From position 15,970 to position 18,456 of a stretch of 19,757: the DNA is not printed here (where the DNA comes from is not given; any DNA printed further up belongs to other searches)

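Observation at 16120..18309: Unusual fusion: one glutaminase domain followed by two different PP-loop adenylating domains (AsnB synthetase + Dph6/DUF71)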

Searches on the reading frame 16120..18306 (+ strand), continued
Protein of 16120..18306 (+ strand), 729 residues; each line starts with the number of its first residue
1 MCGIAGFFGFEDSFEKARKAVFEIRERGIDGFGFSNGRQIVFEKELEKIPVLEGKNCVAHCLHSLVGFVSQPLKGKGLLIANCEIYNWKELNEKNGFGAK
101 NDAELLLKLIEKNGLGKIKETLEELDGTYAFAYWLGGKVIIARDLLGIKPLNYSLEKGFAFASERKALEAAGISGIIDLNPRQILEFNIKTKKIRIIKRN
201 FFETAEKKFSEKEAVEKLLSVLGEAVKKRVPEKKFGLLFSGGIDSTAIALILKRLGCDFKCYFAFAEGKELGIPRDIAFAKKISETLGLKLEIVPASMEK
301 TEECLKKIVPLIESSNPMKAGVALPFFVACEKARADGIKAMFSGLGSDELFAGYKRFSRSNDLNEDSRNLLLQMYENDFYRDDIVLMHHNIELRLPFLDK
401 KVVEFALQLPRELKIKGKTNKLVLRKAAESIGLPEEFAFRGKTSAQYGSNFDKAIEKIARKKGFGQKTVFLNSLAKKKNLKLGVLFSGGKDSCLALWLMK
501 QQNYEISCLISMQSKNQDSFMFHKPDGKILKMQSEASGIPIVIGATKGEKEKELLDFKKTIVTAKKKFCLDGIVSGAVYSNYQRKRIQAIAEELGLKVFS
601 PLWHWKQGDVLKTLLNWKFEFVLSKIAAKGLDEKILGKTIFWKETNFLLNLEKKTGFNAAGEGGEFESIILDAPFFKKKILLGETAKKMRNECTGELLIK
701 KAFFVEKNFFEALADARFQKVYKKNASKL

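Call 6: find_homologous_proteins(query=window:16120-18306:+, max_evalue=1e-10)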
Query window:16120-18306:+ (729 aa): 5382 proteins with E <= 1e-10 among 8000 candidates; the best 120 are listed.
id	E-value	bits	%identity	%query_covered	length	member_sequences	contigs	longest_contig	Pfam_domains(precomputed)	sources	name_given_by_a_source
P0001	0.0e+0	1606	100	100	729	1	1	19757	PF00733.28,PF28410.1,PF24167.2,PF03054.23,PF06508.20,PF01902.25,PF13522.12,PF13537.12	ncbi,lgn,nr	ncbi:MAG: diphthine--ammonia ligase [Candidatus ainarchaeum sp.]|nr:diphthine--ammonia ligase [Candi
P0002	0.0e+0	1300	84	97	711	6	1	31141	PF00733.28,PF28410.1,PF24167.2,PF03054.23,PF06508.20,PF01902.25,PF13522.12,PF13537.12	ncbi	-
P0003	0.0e+0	1168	74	97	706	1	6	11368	PF00733.28,PF28410.1,PF24167.2,PF03054.23,PF06508.20,PF01902.25,PF13522.12,PF13537.12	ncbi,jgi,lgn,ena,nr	ncbi:MAG TPA: diphthine--ammonia ligase [archaeon]|nr:diphthine--ammonia ligase [archaeon]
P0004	0.0e+0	1104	71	97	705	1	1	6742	PF00733.28,PF28410.1,PF24167.2,PF03054.23,PF06508.20,PF01902.25,PF13522.12,PF13537.12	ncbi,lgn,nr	ncbi:MAG: diphthine--ammonia ligase [Candidatus ainarchaeum sp.]|nr:diphthine--ammonia ligase [Candi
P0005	1.5e-243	829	56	96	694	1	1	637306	PF00733.28,PF28410.1,PF24167.2,PF01902.25,PF13522.12,PF13537.12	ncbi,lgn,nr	ncbi:MAG: diphthine--ammonia ligase [Candidatus Diapherotrites archaeon]|nr:diphthine--ammonia ligas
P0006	4.0e-236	804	54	97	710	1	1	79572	PF00733.28,PF28410.1,PF24167.2,PF06508.20,PF01902.25,PF13522.12,PF13537.12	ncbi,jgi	-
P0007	1.2e-228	779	52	97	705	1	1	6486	PF00733.28,PF28410.1,PF24167.2,PF03054.23,PF01902.25,PF13522.12,PF13537.12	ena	-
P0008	9.2e-226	770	52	97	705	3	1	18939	PF00733.28,PF28410.1,PF24167.2,PF01902.25,PF13522.12,PF13537.12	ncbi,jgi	-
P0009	9.4e-225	766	51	95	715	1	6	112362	PF00733.28,PF28410.1,PF24167.2,PF03054.23,PF06508.20,PF01902.25,PF13522.12,PF13537.12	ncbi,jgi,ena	-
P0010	9.0e-224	763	50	97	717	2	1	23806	PF00733.28,PF28410.1,PF24167.2,PF01902.25,PF13522.12,PF13537.12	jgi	jgi:diphthine-ammonia ligase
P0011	3.8e-223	761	50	95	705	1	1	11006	PF00733.28,PF28410.1,PF24167.2,PF03054.23,PF01902.25,PF13522.12,PF13537.12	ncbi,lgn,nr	ncbi:MAG: diphthine--ammonia ligase [Nanoarchaeota archaeon]|nr:diphthine--ammonia ligase [Nanoarcha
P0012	6.3e-223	760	51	97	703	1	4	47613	PF00733.28,PF28410.1,PF24167.2,PF03054.23,PF06508.20,PF01902.25,PF13522.12,PF13537.12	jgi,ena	jgi:diphthine-ammonia ligase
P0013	1.1e-221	756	53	93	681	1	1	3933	PF00733.28,PF28410.1,PF24167.2,PF01902.25,PF13522.12,PF13537.12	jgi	jgi:asparagine synthase (glutamine-hydrolysing)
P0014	1.2e-221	756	52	97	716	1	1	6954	PF00733.28,PF28410.1,PF24167.2,PF06508.20,PF01902.25,PF13522.12,PF13537.12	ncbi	-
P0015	1.8e-221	756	50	97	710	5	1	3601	PF00733.28,PF28410.1,PF24167.2,PF06508.20,PF01902.25,PF13522.12,PF13537.12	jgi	-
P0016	9.1e-221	753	49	97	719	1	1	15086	PF00733.28,PF28410.1,PF24167.2,PF01902.25,PF13522.12,PF13537.12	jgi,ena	-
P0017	2.5e-220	752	53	97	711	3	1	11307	PF00733.28,PF28410.1,PF24167.2,PF01902.25,PF13522.12,PF13537.12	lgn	-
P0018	8.6e-219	747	49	97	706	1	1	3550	PF00733.28,PF28410.1,PF24167.2,PF06508.20,PF01902.25,PF13522.12,PF13537.12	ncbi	-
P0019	9.1e-219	747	50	97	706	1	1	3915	PF00733.28,PF28410.1,PF24167.2,PF06508.20,PF01902.25,PF13522.12,PF13537.12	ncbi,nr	ncbi:diphthine--ammonia ligase [Candidatus Woesearchaeota archaeon]|nr:diphthine--ammonia ligase [Ca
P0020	1.8e-218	746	50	97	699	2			PF00733.28,PF28410.1,PF24167.2,PF01902.25,PF13522.12,PF13537.12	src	-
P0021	2.3e-218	745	50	96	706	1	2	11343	PF00733.28,PF28410.1,PF24167.2,PF01902.25,PF13522.12,PF02540.24,PF13537.12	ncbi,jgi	jgi:asparagine synthase (glutamine-hydrolysing)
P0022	4.6e-218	744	50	96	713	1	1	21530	PF00733.28,PF28410.1,PF24167.2,PF01902.25,PF13522.12,PF13537.12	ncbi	-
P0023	2.2e-217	742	48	97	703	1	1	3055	PF00733.28,PF28410.1,PF24167.2,PF06508.20,PF01902.25,PF13522.12,PF13537.12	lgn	-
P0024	2.7e-217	742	48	96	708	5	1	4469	PF00733.28,PF28410.1,PF24167.2,PF06508.20,PF01902.25,PF13522.12,PF02540.24,PF13537.12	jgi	jgi:asparagine synthase (glutamine-hydrolysing)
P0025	2.8e-217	742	48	97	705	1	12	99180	PF00733.28,PF28410.1,PF24167.2,PF03054.23,PF01902.25,PF13522.12,PF13537.12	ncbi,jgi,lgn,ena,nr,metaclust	ncbi:MAG: ATP-binding protein [archaeon GW2011_AR3]|nr:MAG: ATP-binding protein [archaeon GW2011_AR3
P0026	3.8e-217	741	49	97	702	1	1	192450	PF00733.28,PF28410.1,PF24167.2,PF03054.23,PF06508.20,PF01902.25,PF13522.12,PF13537.12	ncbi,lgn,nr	ncbi:diphthine--ammonia ligase [Candidatus Woesearchaeota archaeon]|nr:diphthine--ammonia ligase [Ca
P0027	1.5e-216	739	51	97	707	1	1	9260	PF00733.28,PF28410.1,PF24167.2,PF01902.25,PF13522.12,PF13537.12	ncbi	-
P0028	1.6e-216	739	50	97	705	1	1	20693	PF00733.28,PF28410.1,PF24167.2,PF06508.20,PF01902.25,PF13522.12,PF13537.12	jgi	-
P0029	2.4e-216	739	50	97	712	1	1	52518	PF00733.28,PF28410.1,PF24167.2,PF03054.23,PF06508.20,PF01902.25,PF13522.12,PF13537.12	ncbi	-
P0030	3.4e-216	738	48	97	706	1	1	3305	PF00733.28,PF28410.1,PF24167.2,PF03054.23,PF06508.20,PF01902.25,PF13522.12,PF02540.24,PF13537.12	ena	-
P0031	6.8e-216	737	48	97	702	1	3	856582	PF00733.28,PF28410.1,PF24167.2,PF03054.23,PF06508.20,PF01902.25,PF13522.12,PF13537.12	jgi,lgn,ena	jgi:asparagine synthase (glutamine-hydrolysing)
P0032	6.9e-216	737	49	97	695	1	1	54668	PF00733.28,PF28410.1,PF24167.2,PF01902.25,PF13522.12,PF13537.12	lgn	-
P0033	7.5e-216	737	50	97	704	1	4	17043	PF00733.28,PF28410.1,PF24167.2,PF03054.23,PF06508.20,PF01902.25,PF13522.12,PF13537.12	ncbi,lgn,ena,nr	ncbi:MAG TPA: diphthine--ammonia ligase [Candidatus Nanoarchaeia archaeon]|nr:diphthine--ammonia lig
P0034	1.0e-215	737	50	97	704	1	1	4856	PF00733.28,PF28410.1,PF24167.2,PF03054.23,PF06508.20,PF01902.25,PF13522.12,PF13537.12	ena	-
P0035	1.2e-215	736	50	96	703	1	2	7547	PF00733.28,PF28410.1,PF24167.2,PF03054.23,PF06508.20,PF01902.25,PF13522.12,PF02540.24,PF13537.12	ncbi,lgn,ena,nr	ncbi:MAG: diphthine--ammonia ligase [Nanoarchaeota archaeon]|nr:diphthine--ammonia ligase [Nanoarcha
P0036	2.0e-215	736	49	97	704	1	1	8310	PF00733.28,PF28410.1,PF24167.2,PF03054.23,PF06508.20,PF01902.25,PF13522.12,PF13537.12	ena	-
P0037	2.0e-215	736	51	93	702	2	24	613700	PF00733.28,PF28410.1,PF24167.2,PF03054.23,PF06508.20,PF01902.25,PF13522.12,PF13537.12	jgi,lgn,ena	jgi:diphthine-ammonia ligase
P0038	2.6e-215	735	49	97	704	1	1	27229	PF00733.28,PF28410.1,PF24167.2,PF03054.23,PF06508.20,PF01902.25,PF13522.12,PF13537.12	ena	-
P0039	3.6e-215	735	48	97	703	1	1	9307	PF00733.28,PF28410.1,PF24167.2,PF03054.23,PF06508.20,PF01902.25,PF13522.12,PF13537.12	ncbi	-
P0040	5.0e-215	734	50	95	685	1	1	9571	PF00733.28,PF28410.1,PF24167.2,PF03054.23,PF06508.20,PF01902.25,PF13522.12,PF13537.12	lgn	-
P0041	7.4e-215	734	48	96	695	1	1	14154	PF00733.28,PF28410.1,PF24167.2,PF03054.23,PF06508.20,PF01902.25,PF13522.12,PF13537.12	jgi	jgi:diphthine-ammonia ligase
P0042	7.7e-215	734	51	97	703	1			PF00733.28,PF28410.1,PF24167.2,PF03054.23,PF06508.20,PF01902.25,PF13522.12,PF13537.12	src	-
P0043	9.8e-215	733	50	96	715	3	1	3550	PF00733.28,PF28410.1,PF24167.2,PF01902.25,PF13522.12,PF13537.12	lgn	-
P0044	2.1e-214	732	50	97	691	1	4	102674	PF00733.28,PF28410.1,PF24167.2,PF03054.23,PF06508.20,PF01902.25,PF13522.12,PF13537.12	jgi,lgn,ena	-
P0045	4.1e-214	731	49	97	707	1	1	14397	PF00733.28,PF28410.1,PF24167.2,PF03054.23,PF06508.20,PF01902.25,PF13522.12,PF02540.24,PF13537.12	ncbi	-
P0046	4.2e-214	731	49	97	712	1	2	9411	PF00733.28,PF28410.1,PF24167.2,PF03054.23,PF06508.20,PF01902.25,PF13522.12,PF13537.12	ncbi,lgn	-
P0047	6.5e-214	731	50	96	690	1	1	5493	PF00733.28,PF28410.1,PF24167.2,PF03054.23,PF06508.20,PF01902.25,PF13522.12,PF13537.12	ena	-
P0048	1.3e-213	730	48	97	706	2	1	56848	PF00733.28,PF28410.1,PF24167.2,PF03054.23,PF01902.25,PF13522.12,PF02540.24,PF13537.12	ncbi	-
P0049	2.2e-213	729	50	97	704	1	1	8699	PF00733.28,PF28410.1,PF24167.2,PF03054.23,PF06508.20,PF01902.25,PF13522.12,PF13537.12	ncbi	-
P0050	2.3e-213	729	49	94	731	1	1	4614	PF00733.28,PF28410.1,PF24167.2,PF01902.25,PF13522.12,PF13537.12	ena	-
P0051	2.5e-213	729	49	97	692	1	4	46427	PF00733.28,PF28410.1,PF24167.2,PF01902.25,PF13522.12,PF13537.12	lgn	-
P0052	2.5e-213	729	49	97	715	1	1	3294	PF00733.28,PF28410.1,PF24167.2,PF03054.23,PF01902.25,PF13522.12,PF13537.12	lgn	-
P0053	2.6e-213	729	49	97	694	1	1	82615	PF00733.28,PF28410.1,PF24167.2,PF03054.23,PF01902.25,PF13522.12,PF13537.12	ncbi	-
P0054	3.0e-213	728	49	97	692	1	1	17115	PF00733.28,PF28410.1,PF01902.25,PF13522.12,PF13537.12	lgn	-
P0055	3.2e-213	728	49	97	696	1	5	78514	PF00733.28,PF28410.1,PF24167.2,PF06508.20,PF01902.25,PF13522.12,PF13537.12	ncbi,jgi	-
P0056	4.2e-213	728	49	97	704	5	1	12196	PF00733.28,PF28410.1,PF24167.2,PF03054.23,PF06508.20,PF01902.25,PF13522.12,PF13537.12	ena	-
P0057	4.9e-213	728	49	97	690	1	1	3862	PF00733.28,PF28410.1,PF24167.2,PF03054.23,PF06508.20,PF01902.25,PF13522.12,PF02540.24,PF13537.12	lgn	-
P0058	7.4e-213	727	49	96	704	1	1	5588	PF00733.28,PF28410.1,PF24167.2,PF03054.23,PF06508.20,PF01902.25,PF13522.12,PF13537.12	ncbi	-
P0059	1.2e-212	726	49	97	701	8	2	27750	PF00733.28,PF28410.1,PF24167.2,PF01902.25,PF13522.12,PF13537.12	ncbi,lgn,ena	-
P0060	2.2e-212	725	48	97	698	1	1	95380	PF00733.28,PF28410.1,PF24167.2,PF01902.25,PF13522.12,PF13537.12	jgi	jgi:asparagine synthase (glutamine-hydrolysing)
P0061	3.1e-212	725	49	97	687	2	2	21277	PF00733.28,PF28410.1,PF24167.2,PF06508.20,PF01902.25,PF13522.12,PF13537.12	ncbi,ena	-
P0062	3.6e-212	725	50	97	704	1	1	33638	PF00733.28,PF28410.1,PF24167.2,PF03054.23,PF06508.20,PF01902.25,PF13522.12,PF13537.12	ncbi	-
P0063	4.0e-212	725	49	97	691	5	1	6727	PF00733.28,PF28410.1,PF24167.2,PF01902.25,PF13522.12,PF13537.12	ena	-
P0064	5.8e-212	724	48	97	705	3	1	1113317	PF00733.28,PF28410.1,PF24167.2,PF03054.23,PF01902.25,PF13522.12,PF13537.12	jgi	jgi:diphthine-ammonia ligase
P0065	8.7e-212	724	47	96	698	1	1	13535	PF00733.28,PF28410.1,PF24167.2,PF03054.23,PF06508.20,PF02568.21,PF01902.25,PF13522.12,PF13537.12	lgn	-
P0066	9.6e-212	723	47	97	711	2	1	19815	PF00733.28,PF28410.1,PF24167.2,PF01902.25,PF13522.12,PF13537.12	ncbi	ncbi:MAG: diphthine--ammonia ligase [Candidatus Woesearchaeota archaeon]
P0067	1.1e-211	723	49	96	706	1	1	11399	PF00733.28,PF28410.1,PF24167.2,PF03054.23,PF01902.25,PF13522.12,PF13537.12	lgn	-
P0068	1.3e-211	723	48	97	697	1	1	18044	PF00733.28,PF28410.1,PF24167.2,PF03054.23,PF01902.25,PF13522.12,PF13537.12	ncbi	ncbi:MAG: diphthine--ammonia ligase [Nanoarchaeota archaeon]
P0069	2.6e-211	722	50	97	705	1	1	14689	PF00733.28,PF28410.1,PF24167.2,PF03054.23,PF06508.20,PF01902.25,PF13522.12,PF13537.12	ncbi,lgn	-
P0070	4.0e-211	721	49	97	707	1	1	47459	PF00733.28,PF28410.1,PF24167.2,PF03054.23,PF01902.25,PF13522.12,PF13537.12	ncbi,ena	-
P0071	4.3e-211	721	49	96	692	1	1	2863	PF00733.28,PF28410.1,PF24167.2,PF03054.23,PF06508.20,PF01902.25,PF13522.12,PF13537.12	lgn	-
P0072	5.1e-211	721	48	97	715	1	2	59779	PF00733.28,PF28410.1,PF24167.2,PF03054.23,PF06508.20,PF01902.25,PF13522.12,PF13537.12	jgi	jgi:diphthine-ammonia ligase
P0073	6.0e-211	721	49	97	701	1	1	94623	PF00733.28,PF28410.1,PF24167.2,PF03054.23,PF06508.20,PF01902.25,PF13522.12,PF13537.12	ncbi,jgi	-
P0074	6.0e-211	721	47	97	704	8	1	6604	PF00733.28,PF28410.1,PF24167.2,PF01902.25,PF13522.12,PF13537.12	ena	-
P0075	6.6e-211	721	49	97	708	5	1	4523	PF00733.28,PF28410.1,PF24167.2,PF03054.23,PF06508.20,PF01171.27,PF01902.25,PF13522.12,PF13537.12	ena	-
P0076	8.0e-211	720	49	97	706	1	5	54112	PF00733.28,PF28410.1,PF24167.2,PF03054.23,PF06508.20,PF01902.25,PF13522.12,PF13537.12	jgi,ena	-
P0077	9.2e-211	720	48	97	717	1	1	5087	PF00733.28,PF28410.1,PF24167.2,PF03054.23,PF01902.25,PF13522.12,PF13537.12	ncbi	-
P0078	1.0e-210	720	47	97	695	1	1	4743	PF00733.28,PF28410.1,PF24167.2,PF03054.23,PF01902.25,PF13522.12,PF13537.12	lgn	-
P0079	1.2e-210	720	49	97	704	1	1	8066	PF00733.28,PF28410.1,PF24167.2,PF03054.23,PF06508.20,PF01902.25,PF13522.12,PF13537.12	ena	-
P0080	1.2e-210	720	48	96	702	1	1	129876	PF00733.28,PF28410.1,PF24167.2,PF01902.25,PF13522.12,PF13537.12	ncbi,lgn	-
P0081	1.5e-210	719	50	97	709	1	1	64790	PF00733.28,PF28410.1,PF24167.2,PF03054.23,PF01902.25,PF13522.12,PF13537.12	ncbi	ncbi:MAG: diphthine--ammonia ligase [Candidatus Woesearchaeota archaeon]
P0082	1.6e-210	719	48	96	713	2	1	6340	PF00733.28,PF28410.1,PF24167.2,PF03054.23,PF06508.20,PF01902.25,PF13522.12,PF13537.12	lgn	-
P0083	2.1e-210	719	47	97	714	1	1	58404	PF00733.28,PF28410.1,PF24167.2,PF03054.23,PF06508.20,PF01902.25,PF13522.12,PF13537.12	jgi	jgi:asparagine synthase (glutamine-hydrolysing)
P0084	2.2e-210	719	49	96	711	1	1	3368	PF00733.28,PF28410.1,PF24167.2,PF03054.23,PF06508.20,PF01902.25,PF13522.12,PF13537.12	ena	-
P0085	2.2e-210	719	49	97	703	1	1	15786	PF00733.28,PF28410.1,PF24167.2,PF03054.23,PF06508.20,PF01902.25,PF13522.12,PF13537.12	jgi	-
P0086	2.2e-210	719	50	96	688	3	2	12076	PF00733.28,PF28410.1,PF24167.2,PF01902.25,PF13522.12,PF13537.12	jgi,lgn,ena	-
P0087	2.8e-210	719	49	97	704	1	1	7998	PF00733.28,PF28410.1,PF24167.2,PF03054.23,PF06508.20,PF01902.25,PF13522.12,PF13537.12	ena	-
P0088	5.6e-210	718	49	97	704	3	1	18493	PF00733.28,PF28410.1,PF24167.2,PF03054.23,PF06508.20,PF01902.25,PF13522.12,PF13537.12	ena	-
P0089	6.8e-210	717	48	97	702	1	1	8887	PF00733.28,PF28410.1,PF24167.2,PF01902.25,PF13522.12,PF13537.12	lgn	-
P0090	7.3e-210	717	49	97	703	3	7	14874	PF00733.28,PF28410.1,PF24167.2,PF06508.20,PF01902.25,PF13522.12,PF13537.12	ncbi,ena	-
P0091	1.1e-209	717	49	96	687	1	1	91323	PF00733.28,PF28410.1,PF24167.2,PF01902.25,PF13522.12,PF13537.12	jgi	jgi:diphthine-ammonia ligase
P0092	1.2e-209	716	48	97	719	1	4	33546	PF00733.28,PF28410.1,PF24167.2,PF03054.23,PF01902.25,PF13522.12,PF13537.12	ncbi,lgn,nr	ncbi:MAG: diphthine--ammonia ligase [Nanoarchaeota archaeon]|nr:diphthine--ammonia ligase [Nanoarcha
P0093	1.2e-209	716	49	97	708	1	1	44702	PF00733.28,PF28410.1,PF24167.2,PF03054.23,PF01902.25,PF13522.12,PF13537.12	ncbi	-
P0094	1.3e-209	716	49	97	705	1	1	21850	PF00733.28,PF28410.1,PF24167.2,PF03054.23,PF06508.20,PF01902.25,PF13522.12,PF13537.12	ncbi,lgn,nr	ncbi:MAG: diphthine--ammonia ligase [Nanoarchaeota archaeon]|nr:diphthine--ammonia ligase [Nanoarcha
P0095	1.4e-209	716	49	97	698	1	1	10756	PF00733.28,PF28410.1,PF24167.2,PF03054.23,PF06508.20,PF01902.25,PF13522.12,PF02540.24,PF13537.12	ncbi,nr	ncbi:MAG: diphthine--ammonia ligase [Nanoarchaeota archaeon]|nr:diphthine--ammonia ligase [Nanoarcha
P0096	1.6e-209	716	48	97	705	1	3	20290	PF00733.28,PF28410.1,PF24167.2,PF03054.23,PF06508.20,PF01902.25,PF13522.12,PF13537.12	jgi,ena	-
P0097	1.6e-209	716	50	93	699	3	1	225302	PF00733.28,PF28410.1,PF24167.2,PF03054.23,PF06508.20,PF01902.25,PF13522.12,PF13537.12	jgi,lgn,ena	-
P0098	1.6e-209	716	47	97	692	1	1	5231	PF00733.28,PF28410.1,PF24167.2,PF03054.23,PF06508.20,PF02568.21,PF01902.25,PF13522.12,PF13537.12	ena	-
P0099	2.0e-209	716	50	96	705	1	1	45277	PF00733.28,PF28410.1,PF24167.2,PF03054.23,PF06508.20,PF01902.25,PF13522.12,PF13537.12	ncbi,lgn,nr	ncbi:MAG: diphthine--ammonia ligase [Nanoarchaeota archaeon]|nr:diphthine--ammonia ligase [Nanoarcha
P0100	2.7e-209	715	49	97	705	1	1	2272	PF00733.28,PF28410.1,PF24167.2,PF03054.23,PF06508.20,PF01171.27,PF01902.25,PF13522.12,PF13537.12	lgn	-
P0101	3.0e-209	715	49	97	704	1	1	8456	PF00733.28,PF28410.1,PF24167.2,PF03054.23,PF06508.20,PF01902.25,PF13522.12,PF13537.12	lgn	-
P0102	3.9e-209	715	48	94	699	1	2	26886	PF00733.28,PF28410.1,PF24167.2,PF03054.23,PF06508.20,PF01902.25,PF13522.12,PF13537.12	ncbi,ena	-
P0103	3.9e-209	715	51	96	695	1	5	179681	PF00733.28,PF28410.1,PF01902.25,PF13522.12,PF13537.12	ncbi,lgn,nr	ncbi:MAG: diphthine--ammonia ligase [Candidatus Diapherotrites archaeon]|nr:diphthine--ammonia ligas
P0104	5.7e-209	714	47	97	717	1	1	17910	PF00733.28,PF28410.1,PF24167.2,PF01902.25,PF13522.12,PF13537.12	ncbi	ncbi:diphthine--ammonia ligase [Nanoarchaeota archaeon]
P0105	5.7e-209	714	50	97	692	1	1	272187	PF00733.28,PF28410.1,PF24167.2,PF01902.25,PF13522.12,PF13537.12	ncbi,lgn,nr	ncbi:MAG: diphthine--ammonia ligase [Candidatus Woesearchaeota archaeon]|nr:diphthine--ammonia ligas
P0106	5.8e-209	714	49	97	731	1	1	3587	PF00733.28,PF28410.1,PF24167.2,PF06508.20,PF01902.25,PF13522.12,PF13537.12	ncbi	-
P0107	7.1e-209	714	49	97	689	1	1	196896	PF00733.28,PF28410.1,PF24167.2,PF03054.23,PF01902.25,PF13522.12,PF13537.12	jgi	jgi:diphthine-ammonia ligase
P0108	7.1e-209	714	50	97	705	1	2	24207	PF00733.28,PF28410.1,PF24167.2,PF03054.23,PF06508.20,PF01902.25,PF13522.12,PF13537.12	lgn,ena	-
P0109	8.1e-209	714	49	97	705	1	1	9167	PF00733.28,PF28410.1,PF24167.2,PF01902.25,PF13522.12,PF13537.12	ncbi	-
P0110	8.7e-209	714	50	97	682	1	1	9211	PF00733.28,PF28410.1,PF24167.2,PF01902.25,PF13522.12,PF13537.12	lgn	-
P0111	9.3e-209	714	49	97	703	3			PF00733.28,PF28410.1,PF24167.2,PF03054.23,PF06508.20,PF01902.25,PF13522.12,PF13537.12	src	-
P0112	9.6e-209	713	49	97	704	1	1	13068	PF00733.28,PF28410.1,PF24167.2,PF03054.23,PF06508.20,PF01902.25,PF13522.12,PF13537.12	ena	-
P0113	1.0e-208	713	47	97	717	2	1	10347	PF00733.28,PF28410.1,PF24167.2,PF03054.23,PF06508.20,PF01902.25,PF13522.12,PF13537.12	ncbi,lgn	-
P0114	1.2e-208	713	47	97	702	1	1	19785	PF00733.28,PF28410.1,PF24167.2,PF03054.23,PF06508.20,PF01902.25,PF13522.12,PF13537.12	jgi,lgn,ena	-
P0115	1.2e-208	713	50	97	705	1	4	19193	PF00733.28,PF28410.1,PF24167.2,PF03054.23,PF06508.20,PF01171.27,PF01902.25,PF13522.12,PF13537.12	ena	-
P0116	1.6e-208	713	49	97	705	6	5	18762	PF00733.28,PF28410.1,PF24167.2,PF03054.23,PF06508.20,PF01902.25,PF13522.12,PF13537.12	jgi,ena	-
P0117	1.7e-208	713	48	96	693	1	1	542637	PF00733.28,PF28410.1,PF24167.2,PF03054.23,PF06508.20,PF01902.25,PF13522.12,PF13537.12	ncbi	ncbi:MAG: diphthine--ammonia ligase [Candidatus Woesearchaeota archaeon]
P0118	2.0e-208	712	47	97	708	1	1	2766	PF00733.28,PF28410.1,PF24167.2,PF01902.25,PF13522.12,PF13537.12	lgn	-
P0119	2.2e-208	712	49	97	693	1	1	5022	PF00733.28,PF28410.1,PF24167.2,PF03054.23,PF01902.25,PF13522.12,PF13537.12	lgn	-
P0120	2.2e-208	712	48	97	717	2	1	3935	PF00733.28,PF28410.1,PF24167.2,PF03054.23,PF06508.20,PF01902.25,PF13522.12,PF13537.12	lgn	-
